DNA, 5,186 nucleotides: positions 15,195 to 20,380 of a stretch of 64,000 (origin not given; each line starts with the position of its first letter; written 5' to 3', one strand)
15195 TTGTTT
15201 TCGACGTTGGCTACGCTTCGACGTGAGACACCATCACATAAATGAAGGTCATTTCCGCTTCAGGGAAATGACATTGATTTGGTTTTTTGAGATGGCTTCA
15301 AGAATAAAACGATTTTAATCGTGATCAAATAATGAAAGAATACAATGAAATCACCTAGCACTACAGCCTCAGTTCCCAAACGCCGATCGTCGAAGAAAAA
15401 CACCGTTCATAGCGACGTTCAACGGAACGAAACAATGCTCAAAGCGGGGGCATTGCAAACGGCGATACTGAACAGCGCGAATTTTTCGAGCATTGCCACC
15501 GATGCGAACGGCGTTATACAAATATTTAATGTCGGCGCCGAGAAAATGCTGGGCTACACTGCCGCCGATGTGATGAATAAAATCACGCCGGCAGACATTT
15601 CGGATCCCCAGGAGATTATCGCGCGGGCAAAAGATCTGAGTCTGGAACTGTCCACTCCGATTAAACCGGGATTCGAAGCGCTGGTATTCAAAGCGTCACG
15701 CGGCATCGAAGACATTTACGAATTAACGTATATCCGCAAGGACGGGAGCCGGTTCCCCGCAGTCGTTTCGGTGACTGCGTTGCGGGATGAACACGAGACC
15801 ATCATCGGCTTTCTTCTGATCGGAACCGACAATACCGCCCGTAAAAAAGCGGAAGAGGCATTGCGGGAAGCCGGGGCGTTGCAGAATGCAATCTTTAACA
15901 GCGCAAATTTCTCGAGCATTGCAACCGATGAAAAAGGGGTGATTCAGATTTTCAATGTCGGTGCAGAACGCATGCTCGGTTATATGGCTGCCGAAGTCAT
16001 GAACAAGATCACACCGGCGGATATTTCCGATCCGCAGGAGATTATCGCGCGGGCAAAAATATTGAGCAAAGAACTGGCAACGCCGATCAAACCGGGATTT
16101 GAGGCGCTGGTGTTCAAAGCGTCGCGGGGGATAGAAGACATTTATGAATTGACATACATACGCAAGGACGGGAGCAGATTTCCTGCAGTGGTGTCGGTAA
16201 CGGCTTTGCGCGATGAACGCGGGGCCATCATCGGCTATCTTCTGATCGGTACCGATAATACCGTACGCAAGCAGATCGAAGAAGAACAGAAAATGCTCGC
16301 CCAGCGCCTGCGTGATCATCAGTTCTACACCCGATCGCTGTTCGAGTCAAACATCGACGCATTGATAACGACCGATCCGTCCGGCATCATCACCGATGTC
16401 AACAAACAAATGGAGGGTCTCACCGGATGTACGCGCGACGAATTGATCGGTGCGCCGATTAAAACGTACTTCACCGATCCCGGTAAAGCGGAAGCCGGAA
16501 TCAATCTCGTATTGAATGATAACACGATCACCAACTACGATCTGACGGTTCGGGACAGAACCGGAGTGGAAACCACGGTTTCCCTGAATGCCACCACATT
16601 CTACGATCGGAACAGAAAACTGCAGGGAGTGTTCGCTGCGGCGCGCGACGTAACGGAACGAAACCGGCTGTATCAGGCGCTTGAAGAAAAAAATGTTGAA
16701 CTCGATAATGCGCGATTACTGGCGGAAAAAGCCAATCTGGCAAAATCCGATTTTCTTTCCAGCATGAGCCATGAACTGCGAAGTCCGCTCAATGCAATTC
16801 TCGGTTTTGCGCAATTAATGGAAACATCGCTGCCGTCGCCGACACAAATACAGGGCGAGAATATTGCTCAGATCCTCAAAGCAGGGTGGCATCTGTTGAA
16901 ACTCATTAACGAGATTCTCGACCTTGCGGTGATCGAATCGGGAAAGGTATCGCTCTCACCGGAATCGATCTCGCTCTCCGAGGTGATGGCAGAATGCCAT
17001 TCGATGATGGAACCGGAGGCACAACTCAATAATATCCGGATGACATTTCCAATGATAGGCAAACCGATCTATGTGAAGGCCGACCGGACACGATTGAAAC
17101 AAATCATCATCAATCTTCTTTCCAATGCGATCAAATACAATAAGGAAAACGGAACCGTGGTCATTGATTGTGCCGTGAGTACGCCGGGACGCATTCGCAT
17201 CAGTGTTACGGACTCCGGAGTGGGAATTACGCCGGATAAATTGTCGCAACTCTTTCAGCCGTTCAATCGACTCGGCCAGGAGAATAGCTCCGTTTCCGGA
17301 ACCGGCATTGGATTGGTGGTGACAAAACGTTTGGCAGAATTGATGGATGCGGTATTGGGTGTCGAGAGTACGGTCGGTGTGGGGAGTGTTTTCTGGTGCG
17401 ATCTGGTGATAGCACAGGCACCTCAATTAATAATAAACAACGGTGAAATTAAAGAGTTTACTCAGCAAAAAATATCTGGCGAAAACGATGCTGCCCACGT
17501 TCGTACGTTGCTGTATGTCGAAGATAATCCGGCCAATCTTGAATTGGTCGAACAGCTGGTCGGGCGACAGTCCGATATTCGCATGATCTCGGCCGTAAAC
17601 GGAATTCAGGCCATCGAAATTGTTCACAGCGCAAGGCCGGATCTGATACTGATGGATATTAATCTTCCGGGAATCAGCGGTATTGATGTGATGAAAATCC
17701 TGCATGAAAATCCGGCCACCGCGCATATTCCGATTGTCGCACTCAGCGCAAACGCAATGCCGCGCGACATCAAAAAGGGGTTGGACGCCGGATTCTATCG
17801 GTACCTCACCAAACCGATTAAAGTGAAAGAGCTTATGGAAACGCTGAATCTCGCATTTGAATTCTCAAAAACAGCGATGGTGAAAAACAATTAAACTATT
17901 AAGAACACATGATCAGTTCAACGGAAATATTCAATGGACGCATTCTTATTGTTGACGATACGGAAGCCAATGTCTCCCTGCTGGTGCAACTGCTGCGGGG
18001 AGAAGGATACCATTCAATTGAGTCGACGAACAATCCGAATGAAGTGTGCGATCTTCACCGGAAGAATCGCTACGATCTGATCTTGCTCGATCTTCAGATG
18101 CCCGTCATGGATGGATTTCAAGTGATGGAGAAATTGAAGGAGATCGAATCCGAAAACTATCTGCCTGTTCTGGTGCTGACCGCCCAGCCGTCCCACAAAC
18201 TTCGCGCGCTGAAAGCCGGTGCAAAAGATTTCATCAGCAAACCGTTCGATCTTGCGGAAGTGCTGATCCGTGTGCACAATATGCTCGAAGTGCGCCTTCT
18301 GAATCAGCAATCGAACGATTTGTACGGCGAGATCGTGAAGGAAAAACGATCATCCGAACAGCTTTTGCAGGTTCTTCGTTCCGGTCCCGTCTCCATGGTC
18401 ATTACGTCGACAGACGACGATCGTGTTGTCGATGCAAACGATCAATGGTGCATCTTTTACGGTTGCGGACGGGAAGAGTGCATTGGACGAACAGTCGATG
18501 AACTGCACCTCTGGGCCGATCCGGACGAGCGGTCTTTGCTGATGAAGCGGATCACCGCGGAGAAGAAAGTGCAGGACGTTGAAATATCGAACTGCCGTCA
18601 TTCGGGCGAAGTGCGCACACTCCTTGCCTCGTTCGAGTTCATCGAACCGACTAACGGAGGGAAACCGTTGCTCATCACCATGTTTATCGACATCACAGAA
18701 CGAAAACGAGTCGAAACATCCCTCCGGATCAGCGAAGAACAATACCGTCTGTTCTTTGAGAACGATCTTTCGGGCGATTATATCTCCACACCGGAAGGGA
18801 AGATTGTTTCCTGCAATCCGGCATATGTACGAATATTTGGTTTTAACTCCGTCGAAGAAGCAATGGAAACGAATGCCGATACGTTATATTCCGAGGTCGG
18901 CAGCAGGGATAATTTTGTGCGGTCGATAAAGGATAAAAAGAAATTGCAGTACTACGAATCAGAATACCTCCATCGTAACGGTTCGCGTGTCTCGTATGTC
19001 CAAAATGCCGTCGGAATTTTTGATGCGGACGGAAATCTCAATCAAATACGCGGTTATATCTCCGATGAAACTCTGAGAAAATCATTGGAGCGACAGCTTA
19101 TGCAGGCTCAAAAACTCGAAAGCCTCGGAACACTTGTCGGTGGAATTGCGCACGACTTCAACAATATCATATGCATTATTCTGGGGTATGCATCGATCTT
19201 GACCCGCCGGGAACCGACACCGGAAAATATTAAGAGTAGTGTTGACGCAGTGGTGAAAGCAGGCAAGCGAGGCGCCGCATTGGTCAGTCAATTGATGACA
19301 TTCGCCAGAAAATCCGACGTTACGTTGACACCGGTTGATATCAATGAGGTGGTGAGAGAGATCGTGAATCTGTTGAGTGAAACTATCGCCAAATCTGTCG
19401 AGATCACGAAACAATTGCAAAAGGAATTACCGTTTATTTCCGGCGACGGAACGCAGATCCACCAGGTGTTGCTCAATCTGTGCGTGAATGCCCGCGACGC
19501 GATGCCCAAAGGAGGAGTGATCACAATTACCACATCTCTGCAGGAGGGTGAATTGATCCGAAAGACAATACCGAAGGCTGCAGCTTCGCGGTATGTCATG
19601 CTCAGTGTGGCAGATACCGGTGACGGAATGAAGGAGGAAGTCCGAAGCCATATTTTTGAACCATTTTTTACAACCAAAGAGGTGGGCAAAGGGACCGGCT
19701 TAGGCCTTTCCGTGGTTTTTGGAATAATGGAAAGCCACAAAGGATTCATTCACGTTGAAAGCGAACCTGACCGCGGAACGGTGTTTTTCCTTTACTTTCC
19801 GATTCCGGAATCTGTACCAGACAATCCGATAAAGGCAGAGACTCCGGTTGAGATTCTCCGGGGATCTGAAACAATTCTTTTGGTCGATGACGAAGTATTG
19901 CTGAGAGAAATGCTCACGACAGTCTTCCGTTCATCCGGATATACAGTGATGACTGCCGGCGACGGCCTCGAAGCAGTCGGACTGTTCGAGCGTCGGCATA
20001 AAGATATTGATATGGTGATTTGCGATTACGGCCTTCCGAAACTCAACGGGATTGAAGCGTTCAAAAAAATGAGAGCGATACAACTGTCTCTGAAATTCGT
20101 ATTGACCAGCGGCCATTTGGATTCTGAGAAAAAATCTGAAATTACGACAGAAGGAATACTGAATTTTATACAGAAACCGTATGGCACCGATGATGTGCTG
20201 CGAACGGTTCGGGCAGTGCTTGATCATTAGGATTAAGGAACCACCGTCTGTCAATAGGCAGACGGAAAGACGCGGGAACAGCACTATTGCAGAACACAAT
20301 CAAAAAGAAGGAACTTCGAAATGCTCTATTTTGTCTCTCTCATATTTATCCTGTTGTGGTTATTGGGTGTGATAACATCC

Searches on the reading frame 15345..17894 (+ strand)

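Call 29: search_protein_families(library=ncbifam, proteins=[window:15345-17894:+], max_evalue=0.00001)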
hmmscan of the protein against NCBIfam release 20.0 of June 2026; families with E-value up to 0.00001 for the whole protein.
window:15345-17894:+ (849 aa): 138 families (the best 25 are shown)
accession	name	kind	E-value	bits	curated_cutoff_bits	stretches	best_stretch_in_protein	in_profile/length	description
TIGR02956.1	TMAO_torS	equivalog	1.2e-89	301.6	676.5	1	443-842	440-824/967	TMAO reductase system sensor histidine kinase/response regulator TorS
NF008302.0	PRK11091.1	equivalog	2.7e-76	257.3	838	1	309-843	138-648/779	aerobic respiration two-component sensor histidine kinase ArcB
NF008318.0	PRK11107.1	equivalog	2.4e-75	254.3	890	2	440-710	267-539/920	two-component sensor histidine kinase BarA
NF011874.0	PRK15347.1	equivalog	7.5e-71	239.3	852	2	442-692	373-617/921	two component system sensor kinase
NF038297.2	hybrid_HK_HrmK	equivalog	4.6e-70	236.9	725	1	429-832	204-602/607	hybrid histidine kinase/response regulator HrmK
NF041947.1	LuxQ_Vibrio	equivalog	1.7e-69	234.7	1200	1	424-834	436-835/843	quorum-sensing autoinducer 2 sensor kinase/phosphatase LuxQ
NF045901.1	HisKinLetSLeg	equivalog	1.1e-55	189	1650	2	443-710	269-539/906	two-component system sensor histidine kinase LetS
NF046044.1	PnpS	equivalog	2.8e-55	187.9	400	1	465-687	168-389/390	two-component system histidine kinase PnpS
NF008099.0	PRK10841.1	equivalog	4.7e-55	186.8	920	2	455-687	458-688/949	two-component system sensor histidine kinase RcsC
NF008468.0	PRK11360.1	equivalog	4e-53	180.7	646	1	316-690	257-609/616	two-component system sensor histidine kinase AtoS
NF047874.1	MASE3_PAS_HK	subfamily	7.1e-51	173.8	560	1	304-694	243-630/655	MASE3 domain-containing sensor histidine kinase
NF008543.0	PRK11466.1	equivalog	1.2e-50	172.3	982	1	446-835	423-795/914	TMAO reductase system sensor histidine kinase/response regulator TorS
NF041832.1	near_NosP_CTERM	subfamily_domain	1.3e-49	169.3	400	1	461-834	1-366/370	NahK/ErcS family hybrid sensor histidine kinase/response regulator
TIGR00229.1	sensory_box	domain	2.4e-46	157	22.9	3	330-446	8-126/126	PAS domain S-box protein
TIGR02966.1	phoR_proteo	equivalog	4.4e-45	154.1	334.2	1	466-686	113-332/333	phosphate regulon sensor histidine kinase PhoR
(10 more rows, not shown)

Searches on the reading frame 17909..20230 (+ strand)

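Call 29: search_protein_families(library=ncbifam, proteins=[window:17909-20230:+], max_evalue=0.00001)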
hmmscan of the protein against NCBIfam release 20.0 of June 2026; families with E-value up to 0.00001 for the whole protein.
window:17909-20230:+ (773 aa): 155 families (the best 25 are shown)
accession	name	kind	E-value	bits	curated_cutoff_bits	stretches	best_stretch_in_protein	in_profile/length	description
NF046020.1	HisKinCckABruc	equivalog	1.2e-103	347.6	1000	2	256-772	325-868/868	cell cycle histidine kinase CckA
NF010076.0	PRK13557.1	subfamily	1.2e-99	334.2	631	2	295-772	51-534/540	histidine kinase famiy protein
NF046026.1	HisKinCckACaul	equivalog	1.9e-87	294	1000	2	378-759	274-664/678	cell cycle histidine kinase CckA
NF010411.0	PRK13837.1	equivalog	5.6e-85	286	647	1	387-768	431-809/828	two-component system VirA-like sensor kinase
NF052574.1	HisKinEspCMyxo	equivalog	2.7e-68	230.9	1200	2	296-772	305-784/785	serine histidine kinase EspC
NF008468.0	PRK11360.1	equivalog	4e-67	227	646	1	296-634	287-610/616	two-component system sensor histidine kinase AtoS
NF052573.1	HisKinEspAMyxo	equivalog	1.1e-64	218.7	1400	2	251-721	231-698/755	serine histidine kinase EspA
TIGR02956.1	TMAO_torS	equivalog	3e-50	171.2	676.5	2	424-771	482-820/967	TMAO reductase system sensor histidine kinase/response regulator TorS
NF047466.1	hybrid_RR_LvrB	exception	7.3e-49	166.9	500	1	384-632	130-376/377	hybrid histidine kinase/response regulator LvrB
NF008302.0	PRK11091.1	equivalog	2.6e-47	161.5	838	2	261-768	139-640/779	aerobic respiration two-component sensor histidine kinase ArcB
NF007688.0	PRK10364.1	equivalog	2.7e-46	158.3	479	1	390-632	224-451/460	two-component system sensor histidine kinase ZraS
NF011874.0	PRK15347.1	equivalog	5.6e-39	133.9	852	3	11-119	692-803/921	two component system sensor kinase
NF008318.0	PRK11107.1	equivalog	6.2e-39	133.8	890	2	11-124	669-786/920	two-component sensor histidine kinase BarA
NF008469.0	PRK11361.1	equivalog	9.4e-38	130.1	714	2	11-147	6-141/461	acetoacetate metabolism transcriptional regulator AtoC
NF008099.0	PRK10841.1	equivalog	1.6e-36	125.5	920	3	11-117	826-931/949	two-component system sensor histidine kinase RcsC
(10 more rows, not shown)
